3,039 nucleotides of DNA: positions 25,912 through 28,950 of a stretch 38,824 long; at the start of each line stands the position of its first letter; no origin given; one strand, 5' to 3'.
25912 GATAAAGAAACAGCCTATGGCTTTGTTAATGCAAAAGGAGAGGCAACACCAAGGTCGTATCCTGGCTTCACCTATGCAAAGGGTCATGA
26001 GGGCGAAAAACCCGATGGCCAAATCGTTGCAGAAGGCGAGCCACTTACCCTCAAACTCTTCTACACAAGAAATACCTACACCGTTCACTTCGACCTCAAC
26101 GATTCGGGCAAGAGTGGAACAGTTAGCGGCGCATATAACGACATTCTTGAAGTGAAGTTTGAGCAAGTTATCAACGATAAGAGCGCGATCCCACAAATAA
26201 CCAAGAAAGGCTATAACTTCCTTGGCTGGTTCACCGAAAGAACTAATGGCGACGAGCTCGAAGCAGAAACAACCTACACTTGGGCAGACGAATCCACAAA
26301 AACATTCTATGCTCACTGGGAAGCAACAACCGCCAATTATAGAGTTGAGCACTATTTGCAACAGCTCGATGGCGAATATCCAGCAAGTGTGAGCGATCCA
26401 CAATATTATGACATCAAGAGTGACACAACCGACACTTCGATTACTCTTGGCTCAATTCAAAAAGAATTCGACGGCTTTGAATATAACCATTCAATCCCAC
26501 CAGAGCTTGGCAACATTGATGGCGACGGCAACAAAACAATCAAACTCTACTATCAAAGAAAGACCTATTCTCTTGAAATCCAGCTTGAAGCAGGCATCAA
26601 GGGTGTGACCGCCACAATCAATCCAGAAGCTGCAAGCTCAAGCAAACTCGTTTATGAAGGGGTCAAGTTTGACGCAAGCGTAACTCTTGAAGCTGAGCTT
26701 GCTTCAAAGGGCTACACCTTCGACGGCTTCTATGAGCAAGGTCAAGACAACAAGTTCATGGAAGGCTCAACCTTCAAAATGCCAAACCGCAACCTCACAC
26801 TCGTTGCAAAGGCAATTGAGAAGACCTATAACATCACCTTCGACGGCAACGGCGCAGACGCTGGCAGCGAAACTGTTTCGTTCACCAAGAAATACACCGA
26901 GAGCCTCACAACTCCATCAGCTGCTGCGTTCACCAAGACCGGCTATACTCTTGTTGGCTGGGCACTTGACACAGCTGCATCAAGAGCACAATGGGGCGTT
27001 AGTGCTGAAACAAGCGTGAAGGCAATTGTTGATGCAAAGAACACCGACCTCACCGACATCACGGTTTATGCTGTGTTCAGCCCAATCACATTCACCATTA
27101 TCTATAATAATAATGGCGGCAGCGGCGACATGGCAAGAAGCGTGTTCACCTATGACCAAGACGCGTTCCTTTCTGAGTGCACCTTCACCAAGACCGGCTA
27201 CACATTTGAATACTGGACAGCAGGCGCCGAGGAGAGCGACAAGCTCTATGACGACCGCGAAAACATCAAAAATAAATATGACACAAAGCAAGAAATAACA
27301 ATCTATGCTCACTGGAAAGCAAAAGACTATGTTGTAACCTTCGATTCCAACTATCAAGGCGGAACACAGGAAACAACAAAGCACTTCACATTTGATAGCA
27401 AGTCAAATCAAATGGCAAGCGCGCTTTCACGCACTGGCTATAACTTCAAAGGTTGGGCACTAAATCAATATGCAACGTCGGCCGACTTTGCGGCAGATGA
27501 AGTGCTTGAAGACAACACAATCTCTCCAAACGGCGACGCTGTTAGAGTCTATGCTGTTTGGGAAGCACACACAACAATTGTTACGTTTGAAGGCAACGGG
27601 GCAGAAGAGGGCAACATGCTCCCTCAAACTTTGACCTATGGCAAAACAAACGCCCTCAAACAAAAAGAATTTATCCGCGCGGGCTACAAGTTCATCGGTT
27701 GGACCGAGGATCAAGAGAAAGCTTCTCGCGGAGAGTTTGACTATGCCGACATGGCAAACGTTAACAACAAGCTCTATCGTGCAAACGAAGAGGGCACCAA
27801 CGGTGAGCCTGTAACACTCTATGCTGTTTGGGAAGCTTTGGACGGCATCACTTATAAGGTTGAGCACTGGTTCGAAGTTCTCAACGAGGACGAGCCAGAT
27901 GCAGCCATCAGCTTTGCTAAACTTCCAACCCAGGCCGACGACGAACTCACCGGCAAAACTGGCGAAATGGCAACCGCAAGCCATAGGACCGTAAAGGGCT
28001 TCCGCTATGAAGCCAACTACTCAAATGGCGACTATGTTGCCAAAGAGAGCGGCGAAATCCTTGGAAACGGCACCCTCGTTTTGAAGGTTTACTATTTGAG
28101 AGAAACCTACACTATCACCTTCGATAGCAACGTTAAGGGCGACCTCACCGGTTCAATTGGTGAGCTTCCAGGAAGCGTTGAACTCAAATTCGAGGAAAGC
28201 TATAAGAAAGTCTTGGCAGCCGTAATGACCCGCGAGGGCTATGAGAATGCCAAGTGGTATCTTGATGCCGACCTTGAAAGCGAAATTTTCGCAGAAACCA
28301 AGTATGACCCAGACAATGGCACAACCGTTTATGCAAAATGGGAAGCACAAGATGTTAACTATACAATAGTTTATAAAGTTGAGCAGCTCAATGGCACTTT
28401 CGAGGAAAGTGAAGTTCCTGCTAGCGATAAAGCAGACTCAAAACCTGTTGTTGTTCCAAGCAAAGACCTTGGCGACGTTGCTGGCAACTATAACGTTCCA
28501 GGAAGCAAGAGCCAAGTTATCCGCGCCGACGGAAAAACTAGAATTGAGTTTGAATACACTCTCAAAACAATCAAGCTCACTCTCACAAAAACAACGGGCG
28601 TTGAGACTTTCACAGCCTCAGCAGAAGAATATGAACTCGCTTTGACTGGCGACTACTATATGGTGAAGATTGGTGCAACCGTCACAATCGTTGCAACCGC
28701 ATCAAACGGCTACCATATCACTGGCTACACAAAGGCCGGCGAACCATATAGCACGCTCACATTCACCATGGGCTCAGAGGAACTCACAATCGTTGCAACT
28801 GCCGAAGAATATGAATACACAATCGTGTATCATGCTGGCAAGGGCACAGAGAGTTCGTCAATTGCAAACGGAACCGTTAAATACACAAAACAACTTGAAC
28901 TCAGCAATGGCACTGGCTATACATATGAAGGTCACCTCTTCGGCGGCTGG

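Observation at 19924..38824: Giant (>6300 aa, 3'-open) surface-protein gene that the supplied ORF track does not contain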

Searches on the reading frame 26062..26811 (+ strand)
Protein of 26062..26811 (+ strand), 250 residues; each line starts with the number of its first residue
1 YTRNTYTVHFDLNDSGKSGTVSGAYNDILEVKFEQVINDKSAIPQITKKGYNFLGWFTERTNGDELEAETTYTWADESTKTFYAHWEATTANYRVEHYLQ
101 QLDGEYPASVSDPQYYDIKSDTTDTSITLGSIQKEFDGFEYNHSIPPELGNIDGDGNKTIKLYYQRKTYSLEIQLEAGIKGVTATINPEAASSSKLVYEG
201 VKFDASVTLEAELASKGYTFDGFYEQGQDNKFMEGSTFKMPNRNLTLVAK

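Call 36: predict_structure(alignment_id=A2)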
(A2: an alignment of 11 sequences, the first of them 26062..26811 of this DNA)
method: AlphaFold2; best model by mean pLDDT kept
length: 250 residues; sequences in the alignment: 11
mean_pLDDT: 66.8   pTM: 0.57
mean pLDDT of the five models: 66.8, 63.1, 58.5, 56.4, 55.5
residues with pLDDT >= 90: 21; 70-90: 105; 50-70: 65; < 50: 59
segments of 3 or more residues with pLDDT < 50: 1-41, 63-65, 105-111, 186-192
pLDDT, mean of each block of 10 residues (from residue 1): 32 36 33 38 59 72 61 78 70 79 56 72 58 84 77 67 88 77 47 64 86 72 89 88 90
secondary structure, 60 per line:
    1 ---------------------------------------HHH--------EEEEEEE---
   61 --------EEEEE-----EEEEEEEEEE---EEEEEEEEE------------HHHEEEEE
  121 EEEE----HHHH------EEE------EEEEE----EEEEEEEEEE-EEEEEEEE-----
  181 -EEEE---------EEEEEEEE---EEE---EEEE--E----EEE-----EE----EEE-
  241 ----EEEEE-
elements in order: E51-57 E69-73 E79-88 E92-100 E116-124 H129-132 E139-141 E148-152 E157-166 E168-175 E182-185 E195-202 E206-208 E212-215 E223-225 E237-239 E245-249

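Call 38: fold_search(model_id=the predicted structure, library=pdb)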
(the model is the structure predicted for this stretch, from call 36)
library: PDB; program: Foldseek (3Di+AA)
matches with E <= 10: 188; with E <= 0.001: 1
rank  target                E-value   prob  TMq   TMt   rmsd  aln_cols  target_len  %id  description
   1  7vcr_A                6.2e-04  0.82  0.20  0.13  13.0       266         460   10  Crystal Structure of PitA fragment from pilus islet-2 of Streptococcus oralis (released 2022-06-01)
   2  7yl4_A                1.4e-03  1.00  0.32  0.19   8.5       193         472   15  Cell surface protein YwfG protein (apo form) (released 2023-06-07)
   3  7vcn_B                2.0e-03  0.72  0.21  0.14  12.0       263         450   10  Crystal Structure of PitA fragment from pilus islet-2 of Streptococcus oralis with Tb-Xo4 (released 2022-07-13)
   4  7vcr_B                2.0e-03  0.72  0.20  0.13  12.7       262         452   12  Crystal Structure of PitA fragment from pilus islet-2 of Streptococcus oralis (released 2022-06-01)
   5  7w6b                  2.0e-03  0.63  0.19  0.09  12.8       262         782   11  Crystal Structure of PitA from pilus islet-2 of Streptococcus oralis (released 2022-06-01)
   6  7yl4_B                2.3e-03  0.94  0.27  0.18   9.9       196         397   15  Cell surface protein YwfG protein (apo form) (released 2023-06-07)
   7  7yl5_B                2.8e-03  0.92  0.26  0.19   9.3       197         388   13  Cell surface protein YwfG protein complexed with mannose (released 2023-06-07)
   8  6bbt_B                4.0e-03  0.97  0.29  0.27  13.5       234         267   12  Structure of the major pilin protein (T-13) from Streptococcus pyogenes serotype GAS131465 (released 2018-10-24)
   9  6bbt_A                4.0e-03  0.84  0.24  0.23  16.3       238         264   12  Structure of the major pilin protein (T-13) from Streptococcus pyogenes serotype GAS131465 (released 2018-10-24)
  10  7yl6_B                5.2e-03  0.98  0.29  0.20   9.1       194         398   14  Cell surface protein YwfG protein complexed with alpha-1,2-mannobiose (released 2023-06-07)
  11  1d2p                  6.6e-03  0.28  0.15  0.11  23.2       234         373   10  CRYSTAL STRUCTURE OF TWO B REPEAT UNITS (B1B2) OF THE COLLAGEN BINDING PROTEIN (CNA) OF STAPHYLOCOCCUS AUREUS (released 2000-09-27)
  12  6bbw_A                1.4e-02  0.82  0.26  0.24  16.9       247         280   11  Structure of the major pilin protein (T3.2) from Streptococcus pyogenes serotype GAS13637 (released 2018-10-24)
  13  7pv9_A                1.6e-02  1.00  0.24  0.17   7.1       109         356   16  Listeria monocytogene InlB (internalin B) residues 36-392 (internalin domain and B-repeat) (released 2022-01-26)
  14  7nms                  1.6e-02  0.99  0.24  0.17   7.8       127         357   16  InlB392_T332E: T332E variant of Listeria monocytogenes InlB (internalin B) residues 36-392 (released 2022-01-26)
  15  9qr4_C                1.8e-02  1.00  0.23  0.17   7.6       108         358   16  InlB392_T336Y: T336Y variant of Listeria monocytogenes InlB (internalin B) residues 36-392 (released 2025-12-03)
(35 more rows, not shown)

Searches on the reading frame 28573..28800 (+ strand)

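Call 104: search_protein_families(library=pfam, proteins=[window:28573-28800:+], max_evalue=1)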
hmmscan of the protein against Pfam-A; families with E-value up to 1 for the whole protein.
window:28573-28800:+ (76 aa): 1 family
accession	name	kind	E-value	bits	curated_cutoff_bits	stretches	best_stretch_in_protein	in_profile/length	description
PF18998.6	Flg_new_2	-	1.6e-06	28.5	23.6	1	31-76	20-68/73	Divergent InlB B-repeat domain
